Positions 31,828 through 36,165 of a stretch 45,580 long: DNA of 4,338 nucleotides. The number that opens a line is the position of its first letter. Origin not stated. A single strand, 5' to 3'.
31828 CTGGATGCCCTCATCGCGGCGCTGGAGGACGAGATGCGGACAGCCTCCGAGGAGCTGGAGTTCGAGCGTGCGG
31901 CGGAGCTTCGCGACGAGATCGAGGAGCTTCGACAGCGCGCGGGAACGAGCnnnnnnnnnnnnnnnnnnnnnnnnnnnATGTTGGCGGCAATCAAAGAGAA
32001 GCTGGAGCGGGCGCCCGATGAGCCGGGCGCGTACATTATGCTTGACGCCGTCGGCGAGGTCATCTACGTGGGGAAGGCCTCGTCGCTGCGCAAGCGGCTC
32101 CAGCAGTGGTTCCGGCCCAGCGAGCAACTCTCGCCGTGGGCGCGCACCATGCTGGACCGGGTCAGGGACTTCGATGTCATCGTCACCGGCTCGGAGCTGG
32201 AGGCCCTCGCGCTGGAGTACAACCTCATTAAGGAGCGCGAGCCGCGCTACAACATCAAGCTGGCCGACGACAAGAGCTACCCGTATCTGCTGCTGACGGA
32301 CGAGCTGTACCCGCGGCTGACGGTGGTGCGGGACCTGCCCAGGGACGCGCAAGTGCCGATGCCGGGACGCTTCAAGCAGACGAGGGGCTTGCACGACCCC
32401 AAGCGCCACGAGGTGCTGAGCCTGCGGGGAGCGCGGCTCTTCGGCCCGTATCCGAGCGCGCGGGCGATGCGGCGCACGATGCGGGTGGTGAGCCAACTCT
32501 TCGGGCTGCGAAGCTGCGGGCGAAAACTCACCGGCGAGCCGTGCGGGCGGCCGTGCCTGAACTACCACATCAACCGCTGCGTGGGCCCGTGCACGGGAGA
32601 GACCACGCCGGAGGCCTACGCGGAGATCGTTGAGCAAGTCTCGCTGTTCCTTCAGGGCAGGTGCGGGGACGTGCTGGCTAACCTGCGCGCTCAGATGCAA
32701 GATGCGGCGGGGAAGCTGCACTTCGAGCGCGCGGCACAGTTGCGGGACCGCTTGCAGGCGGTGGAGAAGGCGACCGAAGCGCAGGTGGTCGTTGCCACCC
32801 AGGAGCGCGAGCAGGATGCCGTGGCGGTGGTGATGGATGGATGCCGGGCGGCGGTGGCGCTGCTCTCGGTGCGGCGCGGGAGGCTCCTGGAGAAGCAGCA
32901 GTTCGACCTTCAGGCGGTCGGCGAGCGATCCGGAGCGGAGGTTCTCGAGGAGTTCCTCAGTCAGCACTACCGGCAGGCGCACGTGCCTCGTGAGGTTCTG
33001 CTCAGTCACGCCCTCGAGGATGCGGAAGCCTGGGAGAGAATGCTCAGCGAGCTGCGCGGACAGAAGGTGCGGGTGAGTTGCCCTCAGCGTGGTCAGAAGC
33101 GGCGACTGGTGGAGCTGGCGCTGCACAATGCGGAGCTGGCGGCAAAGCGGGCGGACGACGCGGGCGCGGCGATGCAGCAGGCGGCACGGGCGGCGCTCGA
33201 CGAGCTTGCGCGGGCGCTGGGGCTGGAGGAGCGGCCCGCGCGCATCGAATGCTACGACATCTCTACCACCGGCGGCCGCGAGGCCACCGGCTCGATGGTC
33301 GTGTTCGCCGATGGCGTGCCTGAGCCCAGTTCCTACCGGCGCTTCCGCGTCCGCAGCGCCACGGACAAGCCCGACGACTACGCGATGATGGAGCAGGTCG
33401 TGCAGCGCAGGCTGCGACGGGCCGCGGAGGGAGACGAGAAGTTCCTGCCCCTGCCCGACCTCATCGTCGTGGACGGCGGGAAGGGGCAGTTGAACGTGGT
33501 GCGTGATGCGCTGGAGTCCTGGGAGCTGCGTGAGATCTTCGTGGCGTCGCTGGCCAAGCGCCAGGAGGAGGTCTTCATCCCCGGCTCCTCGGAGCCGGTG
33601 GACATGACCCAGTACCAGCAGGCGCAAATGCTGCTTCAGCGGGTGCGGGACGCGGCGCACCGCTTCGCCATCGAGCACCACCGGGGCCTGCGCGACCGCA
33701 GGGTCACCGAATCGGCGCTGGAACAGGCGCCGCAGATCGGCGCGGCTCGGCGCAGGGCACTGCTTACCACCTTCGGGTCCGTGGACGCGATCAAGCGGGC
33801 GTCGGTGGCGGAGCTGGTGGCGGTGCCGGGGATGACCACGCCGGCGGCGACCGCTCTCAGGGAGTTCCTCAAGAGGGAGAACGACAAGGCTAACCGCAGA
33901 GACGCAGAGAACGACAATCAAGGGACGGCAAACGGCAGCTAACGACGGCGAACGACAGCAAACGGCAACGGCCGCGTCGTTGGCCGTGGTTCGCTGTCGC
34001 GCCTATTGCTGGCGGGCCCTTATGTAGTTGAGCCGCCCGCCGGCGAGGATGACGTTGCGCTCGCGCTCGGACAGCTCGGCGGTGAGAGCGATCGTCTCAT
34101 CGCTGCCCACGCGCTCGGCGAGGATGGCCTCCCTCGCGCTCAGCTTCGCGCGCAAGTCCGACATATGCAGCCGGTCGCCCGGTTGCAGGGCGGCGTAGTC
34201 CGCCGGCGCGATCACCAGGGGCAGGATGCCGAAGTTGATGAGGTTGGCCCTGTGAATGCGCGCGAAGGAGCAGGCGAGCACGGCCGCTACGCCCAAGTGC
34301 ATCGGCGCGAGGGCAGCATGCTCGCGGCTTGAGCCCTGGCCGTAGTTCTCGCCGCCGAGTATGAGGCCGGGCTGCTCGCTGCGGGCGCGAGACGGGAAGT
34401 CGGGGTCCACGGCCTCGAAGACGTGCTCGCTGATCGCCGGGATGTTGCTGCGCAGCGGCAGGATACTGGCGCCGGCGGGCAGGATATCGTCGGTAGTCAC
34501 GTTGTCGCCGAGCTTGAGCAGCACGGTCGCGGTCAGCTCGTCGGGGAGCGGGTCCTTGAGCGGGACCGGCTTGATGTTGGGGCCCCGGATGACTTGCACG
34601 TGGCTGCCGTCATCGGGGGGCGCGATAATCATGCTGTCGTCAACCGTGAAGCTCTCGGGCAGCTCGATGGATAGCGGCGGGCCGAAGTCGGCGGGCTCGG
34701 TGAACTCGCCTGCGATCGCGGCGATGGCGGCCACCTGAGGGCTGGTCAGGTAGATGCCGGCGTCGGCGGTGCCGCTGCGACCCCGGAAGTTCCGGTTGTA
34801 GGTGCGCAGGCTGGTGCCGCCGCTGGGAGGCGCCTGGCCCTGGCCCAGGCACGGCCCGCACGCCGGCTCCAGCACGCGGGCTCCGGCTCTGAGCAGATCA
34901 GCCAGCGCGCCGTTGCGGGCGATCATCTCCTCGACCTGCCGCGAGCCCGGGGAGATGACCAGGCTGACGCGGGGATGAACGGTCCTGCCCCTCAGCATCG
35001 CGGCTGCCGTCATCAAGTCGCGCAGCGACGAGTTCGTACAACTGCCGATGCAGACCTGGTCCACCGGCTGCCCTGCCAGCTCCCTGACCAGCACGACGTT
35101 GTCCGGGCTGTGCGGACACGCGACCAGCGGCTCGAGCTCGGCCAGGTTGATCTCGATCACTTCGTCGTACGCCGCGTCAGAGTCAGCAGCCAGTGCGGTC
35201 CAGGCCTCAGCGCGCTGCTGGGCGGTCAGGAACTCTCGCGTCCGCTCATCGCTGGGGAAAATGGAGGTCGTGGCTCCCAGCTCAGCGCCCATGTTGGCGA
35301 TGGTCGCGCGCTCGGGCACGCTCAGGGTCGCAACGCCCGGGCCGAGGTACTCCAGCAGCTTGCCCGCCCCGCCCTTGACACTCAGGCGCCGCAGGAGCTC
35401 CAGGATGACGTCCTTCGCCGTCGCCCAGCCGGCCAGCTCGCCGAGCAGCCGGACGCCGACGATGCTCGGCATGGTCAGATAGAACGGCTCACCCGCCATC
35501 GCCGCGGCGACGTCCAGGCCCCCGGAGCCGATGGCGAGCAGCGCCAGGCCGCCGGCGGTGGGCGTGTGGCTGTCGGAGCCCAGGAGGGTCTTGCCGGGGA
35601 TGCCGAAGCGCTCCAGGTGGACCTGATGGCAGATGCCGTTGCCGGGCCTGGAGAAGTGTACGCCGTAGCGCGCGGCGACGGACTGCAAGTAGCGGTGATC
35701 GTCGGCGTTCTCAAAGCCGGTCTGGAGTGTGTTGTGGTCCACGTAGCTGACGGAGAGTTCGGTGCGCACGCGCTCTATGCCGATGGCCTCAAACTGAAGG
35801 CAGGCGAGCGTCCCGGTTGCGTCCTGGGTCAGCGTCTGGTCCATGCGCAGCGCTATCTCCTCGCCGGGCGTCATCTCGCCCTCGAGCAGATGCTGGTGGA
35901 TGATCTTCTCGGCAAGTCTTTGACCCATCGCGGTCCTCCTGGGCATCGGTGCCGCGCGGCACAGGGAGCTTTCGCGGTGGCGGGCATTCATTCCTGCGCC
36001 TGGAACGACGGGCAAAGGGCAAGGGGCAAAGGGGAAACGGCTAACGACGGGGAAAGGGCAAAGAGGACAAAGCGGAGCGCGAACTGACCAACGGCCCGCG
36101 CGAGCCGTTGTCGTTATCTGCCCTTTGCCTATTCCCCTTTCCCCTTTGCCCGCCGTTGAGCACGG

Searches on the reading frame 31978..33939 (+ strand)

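Call 13: search_protein_families(library=pfam, proteins=[window:31978-33939:+], max_evalue=0.001)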
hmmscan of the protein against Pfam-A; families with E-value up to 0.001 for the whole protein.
window:31978-33939:+ (654 aa): 6 families
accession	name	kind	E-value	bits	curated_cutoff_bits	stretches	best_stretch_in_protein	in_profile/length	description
PF08459.17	UvrC_RNaseH_dom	-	1.9e-50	171.3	22.3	1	412-565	2-159/159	UvrC RNAse H endonuclease domain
PF22920.2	UvrC_RNaseH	-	5.4e-33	113.8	24.3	1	279-391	2-115/116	UvrC Ribonuclease H-like domain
PF02151.25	UVR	-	1.8e-08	34.3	21.5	1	232-264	3-35/36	UvrB/uvrC motif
PF14520.12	HHH_5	-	1.2e-07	32.5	27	1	580-632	3-56/57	Helix-hairpin-helix domain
PF01541.30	GIY-YIG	-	6.4e-07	30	22.6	1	17-92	3-78/78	GIY-YIG catalytic domain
PF12826.13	HHH_2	-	8.5e-07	29.5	27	1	585-636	9-60/64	Helix-hairpin-helix motif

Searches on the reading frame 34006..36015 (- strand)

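Call 13: search_protein_families(library=pfam, proteins=[window:34006-36015:-], max_evalue=0.001)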
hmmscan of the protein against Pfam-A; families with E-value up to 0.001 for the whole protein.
window:34006-36015:- (670 aa): 3 families
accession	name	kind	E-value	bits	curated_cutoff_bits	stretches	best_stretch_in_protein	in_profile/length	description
PF00330.25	Aconitase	-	3.3e-113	379.6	28.7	1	36-436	1-463/463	Aconitase family (aconitate hydratase)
PF00694.25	Aconitase_C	-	1.3e-21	77.7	22.8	1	546-603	72-129/131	Aconitase C-terminal domain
PF04412.18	AcnX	-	7.4e-05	22.1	31.5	1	312-386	285-357/400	Aconitase X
